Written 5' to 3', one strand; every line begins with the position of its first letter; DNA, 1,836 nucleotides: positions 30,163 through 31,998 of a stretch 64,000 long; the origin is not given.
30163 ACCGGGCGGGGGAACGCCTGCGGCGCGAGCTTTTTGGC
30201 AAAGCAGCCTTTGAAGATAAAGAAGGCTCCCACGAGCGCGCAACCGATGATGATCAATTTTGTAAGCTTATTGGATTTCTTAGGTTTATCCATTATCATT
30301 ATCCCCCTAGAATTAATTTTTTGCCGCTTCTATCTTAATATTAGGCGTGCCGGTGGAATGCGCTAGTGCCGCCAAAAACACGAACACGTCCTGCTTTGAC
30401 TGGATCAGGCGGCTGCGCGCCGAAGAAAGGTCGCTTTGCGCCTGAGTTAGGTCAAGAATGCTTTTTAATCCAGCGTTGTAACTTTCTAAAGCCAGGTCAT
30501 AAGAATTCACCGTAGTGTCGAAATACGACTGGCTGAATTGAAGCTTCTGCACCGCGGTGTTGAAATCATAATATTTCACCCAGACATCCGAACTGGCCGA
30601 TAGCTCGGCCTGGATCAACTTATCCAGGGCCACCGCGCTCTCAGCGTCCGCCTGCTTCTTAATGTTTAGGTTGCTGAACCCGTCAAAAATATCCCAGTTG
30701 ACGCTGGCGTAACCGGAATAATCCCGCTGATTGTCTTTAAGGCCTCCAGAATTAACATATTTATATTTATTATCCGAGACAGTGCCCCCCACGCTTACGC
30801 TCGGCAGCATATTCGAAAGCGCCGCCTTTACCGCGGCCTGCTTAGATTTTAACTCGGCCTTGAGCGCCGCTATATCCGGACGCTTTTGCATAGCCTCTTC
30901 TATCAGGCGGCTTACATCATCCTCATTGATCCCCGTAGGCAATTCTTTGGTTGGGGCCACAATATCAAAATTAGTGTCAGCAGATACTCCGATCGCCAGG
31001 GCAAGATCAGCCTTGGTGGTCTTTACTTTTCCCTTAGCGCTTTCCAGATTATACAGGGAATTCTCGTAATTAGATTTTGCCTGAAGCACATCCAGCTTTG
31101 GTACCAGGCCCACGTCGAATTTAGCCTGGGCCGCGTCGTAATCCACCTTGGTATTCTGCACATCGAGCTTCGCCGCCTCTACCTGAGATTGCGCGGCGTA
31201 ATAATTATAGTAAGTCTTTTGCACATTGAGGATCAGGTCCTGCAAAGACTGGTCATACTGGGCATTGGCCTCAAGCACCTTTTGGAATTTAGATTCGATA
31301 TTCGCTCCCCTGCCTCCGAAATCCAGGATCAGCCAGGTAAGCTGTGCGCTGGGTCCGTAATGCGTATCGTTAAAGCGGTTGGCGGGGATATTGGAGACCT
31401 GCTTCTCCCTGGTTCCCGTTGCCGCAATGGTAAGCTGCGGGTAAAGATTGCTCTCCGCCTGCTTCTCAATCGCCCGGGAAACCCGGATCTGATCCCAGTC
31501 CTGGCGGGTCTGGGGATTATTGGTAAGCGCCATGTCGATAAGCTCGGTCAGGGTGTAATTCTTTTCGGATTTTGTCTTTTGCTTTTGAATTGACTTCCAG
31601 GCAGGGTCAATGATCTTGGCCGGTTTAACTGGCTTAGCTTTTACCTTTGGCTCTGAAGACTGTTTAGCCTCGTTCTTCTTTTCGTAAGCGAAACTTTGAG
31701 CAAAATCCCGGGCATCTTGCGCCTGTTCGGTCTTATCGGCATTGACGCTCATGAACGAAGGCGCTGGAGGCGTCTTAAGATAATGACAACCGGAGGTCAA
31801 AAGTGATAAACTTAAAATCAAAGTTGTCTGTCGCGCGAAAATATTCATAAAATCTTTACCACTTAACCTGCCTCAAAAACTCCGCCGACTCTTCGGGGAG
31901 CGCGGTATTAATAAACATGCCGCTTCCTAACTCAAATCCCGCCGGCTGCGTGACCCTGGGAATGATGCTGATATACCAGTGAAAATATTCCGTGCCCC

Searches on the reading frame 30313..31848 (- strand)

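Call 14: search_protein_families(library=pfam, proteins=[window:30313-31848:-], max_evalue=0.01)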
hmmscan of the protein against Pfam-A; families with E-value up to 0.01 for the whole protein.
window:30313-31848:- (511 aa): 1 family
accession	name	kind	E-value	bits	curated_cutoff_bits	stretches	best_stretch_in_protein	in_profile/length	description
PF02321.23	OEP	-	1.9e-60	204.3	22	2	100-287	1-187/187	Outer membrane efflux protein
